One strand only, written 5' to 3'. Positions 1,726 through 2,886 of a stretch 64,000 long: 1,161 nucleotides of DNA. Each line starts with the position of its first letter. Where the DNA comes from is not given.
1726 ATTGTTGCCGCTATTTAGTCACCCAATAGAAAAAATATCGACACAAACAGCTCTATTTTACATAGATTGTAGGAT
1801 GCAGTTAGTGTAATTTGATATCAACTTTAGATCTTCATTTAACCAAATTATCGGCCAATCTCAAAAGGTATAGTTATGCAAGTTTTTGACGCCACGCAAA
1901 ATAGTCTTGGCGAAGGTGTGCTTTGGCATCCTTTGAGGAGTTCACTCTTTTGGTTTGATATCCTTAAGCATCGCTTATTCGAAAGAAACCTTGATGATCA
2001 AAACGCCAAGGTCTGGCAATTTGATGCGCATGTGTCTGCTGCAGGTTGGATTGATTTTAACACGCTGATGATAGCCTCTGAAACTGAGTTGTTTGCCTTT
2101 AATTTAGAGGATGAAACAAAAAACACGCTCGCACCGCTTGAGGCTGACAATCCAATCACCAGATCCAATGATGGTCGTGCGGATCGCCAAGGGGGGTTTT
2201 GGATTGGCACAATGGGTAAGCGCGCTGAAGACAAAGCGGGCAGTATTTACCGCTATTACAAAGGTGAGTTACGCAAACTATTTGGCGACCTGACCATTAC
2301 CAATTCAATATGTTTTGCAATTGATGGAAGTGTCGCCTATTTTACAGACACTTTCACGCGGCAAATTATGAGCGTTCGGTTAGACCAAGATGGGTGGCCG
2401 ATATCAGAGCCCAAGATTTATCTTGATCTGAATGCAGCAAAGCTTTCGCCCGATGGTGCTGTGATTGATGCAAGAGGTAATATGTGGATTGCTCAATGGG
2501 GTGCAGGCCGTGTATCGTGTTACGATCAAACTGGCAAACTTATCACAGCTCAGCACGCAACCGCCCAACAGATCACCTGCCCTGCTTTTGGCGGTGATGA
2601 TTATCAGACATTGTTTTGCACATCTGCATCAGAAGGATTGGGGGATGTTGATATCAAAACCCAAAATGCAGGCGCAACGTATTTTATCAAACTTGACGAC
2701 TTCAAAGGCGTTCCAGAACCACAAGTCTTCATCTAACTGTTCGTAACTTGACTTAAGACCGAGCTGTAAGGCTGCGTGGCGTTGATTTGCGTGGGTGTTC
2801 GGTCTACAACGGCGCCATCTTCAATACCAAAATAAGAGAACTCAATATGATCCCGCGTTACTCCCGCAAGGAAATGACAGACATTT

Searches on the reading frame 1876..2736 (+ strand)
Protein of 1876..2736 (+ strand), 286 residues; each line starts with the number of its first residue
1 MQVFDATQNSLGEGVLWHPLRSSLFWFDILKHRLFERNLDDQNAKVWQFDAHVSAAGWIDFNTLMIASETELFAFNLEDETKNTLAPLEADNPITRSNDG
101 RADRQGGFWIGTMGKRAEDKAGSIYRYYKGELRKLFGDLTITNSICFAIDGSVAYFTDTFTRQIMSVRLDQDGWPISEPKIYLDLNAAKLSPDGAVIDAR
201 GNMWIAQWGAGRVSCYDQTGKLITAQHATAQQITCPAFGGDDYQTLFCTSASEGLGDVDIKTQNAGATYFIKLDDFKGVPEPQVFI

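Call 30: find_encoding_contigs(protein=window:1876-2736:+, flank=10000, max_places=3)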
Protein window:1876-2736:+ (286 aa): 2 contigs read that carry it; 1 place shown.
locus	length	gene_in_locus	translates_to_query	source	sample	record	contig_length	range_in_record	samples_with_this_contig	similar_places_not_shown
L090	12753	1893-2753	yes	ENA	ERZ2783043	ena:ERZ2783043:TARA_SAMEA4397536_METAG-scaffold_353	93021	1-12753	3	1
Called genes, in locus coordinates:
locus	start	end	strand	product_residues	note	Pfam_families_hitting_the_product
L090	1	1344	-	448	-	?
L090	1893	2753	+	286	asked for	PF08450:SGL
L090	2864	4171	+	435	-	PF00206:Lyase_1, PF10397:ADSL_C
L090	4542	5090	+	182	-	PF06821:Ser_hydrolase, PF12697:Abhydrolase_6 (weak)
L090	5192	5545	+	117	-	-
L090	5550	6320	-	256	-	PF03328:HpcH_HpaI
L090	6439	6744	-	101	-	PF07345:ATPaseInh_sub_z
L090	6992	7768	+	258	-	PF01259:SAICAR_synt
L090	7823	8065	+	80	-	PF02700:PurS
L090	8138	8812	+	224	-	PF07685:GATase_3 (weak), PF13507:GATase_5, PF01965:DJ-1_PfpI (weak)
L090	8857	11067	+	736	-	PF18072:FGAR-AT_linker, PF00586:AIRS, PF02769:AIRS_C, PF00586:AIRS, PF02769:AIRS_C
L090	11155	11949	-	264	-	PF04391:DUF533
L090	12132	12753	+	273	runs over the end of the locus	PF00520:Ion_trans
